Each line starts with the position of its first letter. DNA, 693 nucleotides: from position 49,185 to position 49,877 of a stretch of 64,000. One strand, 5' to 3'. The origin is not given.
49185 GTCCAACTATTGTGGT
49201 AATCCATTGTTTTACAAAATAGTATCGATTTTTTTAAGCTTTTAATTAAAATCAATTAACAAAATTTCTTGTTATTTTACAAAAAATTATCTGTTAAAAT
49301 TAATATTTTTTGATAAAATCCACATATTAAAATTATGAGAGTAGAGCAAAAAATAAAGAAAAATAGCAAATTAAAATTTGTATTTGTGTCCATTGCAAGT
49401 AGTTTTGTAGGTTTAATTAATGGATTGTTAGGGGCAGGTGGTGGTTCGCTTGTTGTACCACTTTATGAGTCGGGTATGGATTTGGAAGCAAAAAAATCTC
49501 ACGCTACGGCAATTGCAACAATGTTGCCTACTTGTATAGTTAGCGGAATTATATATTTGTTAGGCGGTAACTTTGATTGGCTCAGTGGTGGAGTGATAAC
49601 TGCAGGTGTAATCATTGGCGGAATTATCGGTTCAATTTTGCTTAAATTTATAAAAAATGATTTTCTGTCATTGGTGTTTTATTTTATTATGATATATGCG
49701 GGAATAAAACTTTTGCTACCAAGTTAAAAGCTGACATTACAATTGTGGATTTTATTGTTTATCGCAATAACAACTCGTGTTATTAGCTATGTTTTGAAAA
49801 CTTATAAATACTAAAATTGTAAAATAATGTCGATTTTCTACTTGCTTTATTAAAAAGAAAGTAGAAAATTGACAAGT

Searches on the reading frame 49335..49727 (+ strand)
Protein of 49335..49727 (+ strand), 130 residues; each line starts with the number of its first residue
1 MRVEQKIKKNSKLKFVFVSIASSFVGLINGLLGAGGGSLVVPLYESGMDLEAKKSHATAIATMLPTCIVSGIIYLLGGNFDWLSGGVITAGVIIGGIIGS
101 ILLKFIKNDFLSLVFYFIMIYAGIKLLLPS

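Call 58: search_protein_families(library=pfam, proteins=[window:49335-49727:+], max_evalue=0.001)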
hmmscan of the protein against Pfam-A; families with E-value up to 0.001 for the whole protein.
window:49335-49727:+ (130 aa): 1 family
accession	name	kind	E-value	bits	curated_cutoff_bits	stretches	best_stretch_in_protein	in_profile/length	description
PF01925.25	TauE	-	4.4e-21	76.1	32.6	1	9-126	120-237/237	Sulfite exporter TauE/SafE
